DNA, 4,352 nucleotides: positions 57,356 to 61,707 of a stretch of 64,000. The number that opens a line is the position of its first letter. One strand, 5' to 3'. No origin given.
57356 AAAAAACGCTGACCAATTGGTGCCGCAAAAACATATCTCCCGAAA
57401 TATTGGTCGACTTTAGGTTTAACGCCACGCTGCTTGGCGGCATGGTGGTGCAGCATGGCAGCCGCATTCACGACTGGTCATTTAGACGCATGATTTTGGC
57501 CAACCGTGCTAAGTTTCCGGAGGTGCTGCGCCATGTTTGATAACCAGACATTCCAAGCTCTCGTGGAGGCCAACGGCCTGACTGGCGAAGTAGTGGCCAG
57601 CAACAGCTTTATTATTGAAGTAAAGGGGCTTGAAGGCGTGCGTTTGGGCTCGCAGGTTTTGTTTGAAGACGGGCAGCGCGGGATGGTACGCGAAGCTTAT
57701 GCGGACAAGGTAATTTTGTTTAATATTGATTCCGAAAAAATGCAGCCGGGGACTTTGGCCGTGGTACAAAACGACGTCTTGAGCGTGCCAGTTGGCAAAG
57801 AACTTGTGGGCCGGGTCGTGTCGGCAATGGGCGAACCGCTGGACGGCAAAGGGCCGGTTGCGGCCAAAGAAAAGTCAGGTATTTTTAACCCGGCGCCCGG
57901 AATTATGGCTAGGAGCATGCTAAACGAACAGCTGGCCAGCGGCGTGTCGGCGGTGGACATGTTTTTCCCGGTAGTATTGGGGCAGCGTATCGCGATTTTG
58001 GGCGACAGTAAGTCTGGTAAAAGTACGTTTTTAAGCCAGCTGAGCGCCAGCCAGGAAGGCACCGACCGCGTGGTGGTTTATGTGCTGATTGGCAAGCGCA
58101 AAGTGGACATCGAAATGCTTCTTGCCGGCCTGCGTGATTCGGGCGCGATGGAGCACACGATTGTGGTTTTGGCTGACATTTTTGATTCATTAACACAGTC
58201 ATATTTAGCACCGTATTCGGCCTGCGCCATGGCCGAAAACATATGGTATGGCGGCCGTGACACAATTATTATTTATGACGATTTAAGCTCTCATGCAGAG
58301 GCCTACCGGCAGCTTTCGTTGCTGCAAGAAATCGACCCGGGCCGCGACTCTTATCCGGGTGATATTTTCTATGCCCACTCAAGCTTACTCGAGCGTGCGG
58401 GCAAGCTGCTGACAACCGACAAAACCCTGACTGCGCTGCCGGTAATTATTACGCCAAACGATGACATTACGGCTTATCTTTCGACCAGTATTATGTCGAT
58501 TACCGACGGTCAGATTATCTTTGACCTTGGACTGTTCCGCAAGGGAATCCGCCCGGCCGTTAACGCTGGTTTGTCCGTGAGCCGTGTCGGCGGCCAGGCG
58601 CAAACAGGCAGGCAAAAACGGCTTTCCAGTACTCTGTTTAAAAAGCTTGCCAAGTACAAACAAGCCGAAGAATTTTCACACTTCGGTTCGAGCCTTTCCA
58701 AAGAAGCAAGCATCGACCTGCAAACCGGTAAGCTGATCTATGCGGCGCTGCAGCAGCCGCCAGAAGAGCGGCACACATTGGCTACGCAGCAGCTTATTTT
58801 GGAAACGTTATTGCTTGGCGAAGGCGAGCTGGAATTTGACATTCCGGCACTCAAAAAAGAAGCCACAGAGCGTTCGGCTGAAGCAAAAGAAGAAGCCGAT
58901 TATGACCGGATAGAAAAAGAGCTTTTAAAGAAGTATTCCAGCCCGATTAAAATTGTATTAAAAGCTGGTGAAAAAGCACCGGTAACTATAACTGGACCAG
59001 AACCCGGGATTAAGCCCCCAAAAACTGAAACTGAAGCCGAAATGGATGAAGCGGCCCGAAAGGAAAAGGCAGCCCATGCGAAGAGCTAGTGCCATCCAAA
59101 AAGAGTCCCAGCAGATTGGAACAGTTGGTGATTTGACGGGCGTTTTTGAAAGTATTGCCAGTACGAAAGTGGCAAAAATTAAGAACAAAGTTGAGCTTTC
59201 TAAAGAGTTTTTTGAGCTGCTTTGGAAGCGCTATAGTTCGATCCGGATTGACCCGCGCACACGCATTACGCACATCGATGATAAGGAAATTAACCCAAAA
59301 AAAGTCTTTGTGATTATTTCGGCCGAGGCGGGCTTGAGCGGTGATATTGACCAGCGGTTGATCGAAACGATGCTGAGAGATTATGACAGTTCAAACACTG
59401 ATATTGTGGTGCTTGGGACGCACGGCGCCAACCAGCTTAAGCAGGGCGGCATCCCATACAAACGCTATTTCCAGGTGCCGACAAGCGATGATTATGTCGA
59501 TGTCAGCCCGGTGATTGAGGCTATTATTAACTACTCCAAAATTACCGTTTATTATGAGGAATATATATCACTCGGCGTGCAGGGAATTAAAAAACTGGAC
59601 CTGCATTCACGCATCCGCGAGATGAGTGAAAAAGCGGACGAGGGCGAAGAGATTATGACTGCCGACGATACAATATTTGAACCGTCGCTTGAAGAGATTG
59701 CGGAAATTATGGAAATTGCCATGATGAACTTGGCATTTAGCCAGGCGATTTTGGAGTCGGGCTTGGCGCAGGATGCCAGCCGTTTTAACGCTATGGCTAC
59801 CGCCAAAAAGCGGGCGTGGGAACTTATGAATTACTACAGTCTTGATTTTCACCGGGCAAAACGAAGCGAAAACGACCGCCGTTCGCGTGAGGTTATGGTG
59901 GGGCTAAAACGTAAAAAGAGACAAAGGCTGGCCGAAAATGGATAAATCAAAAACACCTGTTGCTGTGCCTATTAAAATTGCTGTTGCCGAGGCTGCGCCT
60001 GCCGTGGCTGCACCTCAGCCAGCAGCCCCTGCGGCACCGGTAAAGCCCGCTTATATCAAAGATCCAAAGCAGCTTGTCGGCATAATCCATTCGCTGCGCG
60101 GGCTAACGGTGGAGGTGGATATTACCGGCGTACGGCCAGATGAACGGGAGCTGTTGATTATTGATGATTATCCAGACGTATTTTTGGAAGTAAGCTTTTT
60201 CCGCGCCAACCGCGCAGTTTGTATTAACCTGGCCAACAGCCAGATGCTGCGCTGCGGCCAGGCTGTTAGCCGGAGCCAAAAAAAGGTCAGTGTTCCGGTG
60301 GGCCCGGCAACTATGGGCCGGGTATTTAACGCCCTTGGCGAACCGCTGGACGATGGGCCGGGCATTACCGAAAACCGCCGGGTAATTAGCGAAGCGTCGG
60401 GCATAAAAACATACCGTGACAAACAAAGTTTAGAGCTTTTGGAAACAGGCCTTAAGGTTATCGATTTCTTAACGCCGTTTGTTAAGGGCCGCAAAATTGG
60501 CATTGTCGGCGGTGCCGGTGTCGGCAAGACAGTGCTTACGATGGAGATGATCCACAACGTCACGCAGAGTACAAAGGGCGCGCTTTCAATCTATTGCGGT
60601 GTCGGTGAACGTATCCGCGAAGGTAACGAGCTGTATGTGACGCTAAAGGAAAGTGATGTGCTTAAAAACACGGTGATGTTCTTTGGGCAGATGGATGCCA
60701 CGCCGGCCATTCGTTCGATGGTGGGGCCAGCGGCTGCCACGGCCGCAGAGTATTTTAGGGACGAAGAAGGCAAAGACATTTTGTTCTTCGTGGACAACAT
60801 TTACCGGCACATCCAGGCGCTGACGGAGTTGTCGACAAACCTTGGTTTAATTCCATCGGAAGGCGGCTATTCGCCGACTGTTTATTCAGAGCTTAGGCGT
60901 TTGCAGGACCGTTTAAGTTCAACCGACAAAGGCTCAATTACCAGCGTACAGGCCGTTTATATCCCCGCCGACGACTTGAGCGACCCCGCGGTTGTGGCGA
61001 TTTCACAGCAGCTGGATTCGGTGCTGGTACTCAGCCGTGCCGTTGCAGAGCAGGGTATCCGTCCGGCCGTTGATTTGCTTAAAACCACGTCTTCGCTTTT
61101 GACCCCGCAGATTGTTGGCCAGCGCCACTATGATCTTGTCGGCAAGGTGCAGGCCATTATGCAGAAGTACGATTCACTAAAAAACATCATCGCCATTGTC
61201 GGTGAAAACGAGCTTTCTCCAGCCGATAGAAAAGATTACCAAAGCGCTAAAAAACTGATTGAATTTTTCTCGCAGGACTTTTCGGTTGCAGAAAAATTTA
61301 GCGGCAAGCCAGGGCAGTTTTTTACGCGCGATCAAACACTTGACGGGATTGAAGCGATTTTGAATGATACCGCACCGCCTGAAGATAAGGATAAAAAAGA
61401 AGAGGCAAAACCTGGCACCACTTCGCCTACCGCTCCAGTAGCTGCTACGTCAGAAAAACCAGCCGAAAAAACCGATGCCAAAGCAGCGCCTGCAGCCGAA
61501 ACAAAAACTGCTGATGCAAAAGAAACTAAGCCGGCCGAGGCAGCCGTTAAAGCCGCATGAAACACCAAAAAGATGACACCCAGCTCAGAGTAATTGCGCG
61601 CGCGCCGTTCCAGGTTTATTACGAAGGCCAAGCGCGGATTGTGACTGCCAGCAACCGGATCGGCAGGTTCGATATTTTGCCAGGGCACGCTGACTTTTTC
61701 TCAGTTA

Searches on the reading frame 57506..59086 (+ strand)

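Call 73: search_protein_families(library=pfam, proteins=[window:57506-59086:+], max_evalue=0.001)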
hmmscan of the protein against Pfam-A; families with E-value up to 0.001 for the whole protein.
window:57506-59086:+ (527 aa): 2 families
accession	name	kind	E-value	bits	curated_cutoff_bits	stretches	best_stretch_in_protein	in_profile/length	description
PF00006.31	ATP-synt_ab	-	3.7e-61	206.9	29.5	1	146-359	1-213/213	ATP synthase alpha/beta family, nucleotide-binding domain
PF00306.32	ATP-synt_ab_C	-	4.8e-08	33.8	27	1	366-432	1-67/126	ATP synthase alpha/beta chain, C terminal domain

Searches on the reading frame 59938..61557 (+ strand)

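Call 73: search_protein_families(library=pfam, proteins=[window:59938-61557:+], max_evalue=0.001)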
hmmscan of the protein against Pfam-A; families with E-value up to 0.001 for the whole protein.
window:59938-61557:+ (540 aa): 2 families
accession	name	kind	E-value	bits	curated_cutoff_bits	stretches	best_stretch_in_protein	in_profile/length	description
PF00006.31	ATP-synt_ab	-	4.1e-64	216.6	29.5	1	171-385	1-213/213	ATP synthase alpha/beta family, nucleotide-binding domain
PF22919.1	ATP-synt_VA_C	-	1.5e-09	38.2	24.7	1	390-450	5-66/101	C-terminal domain of V and A type ATP synthase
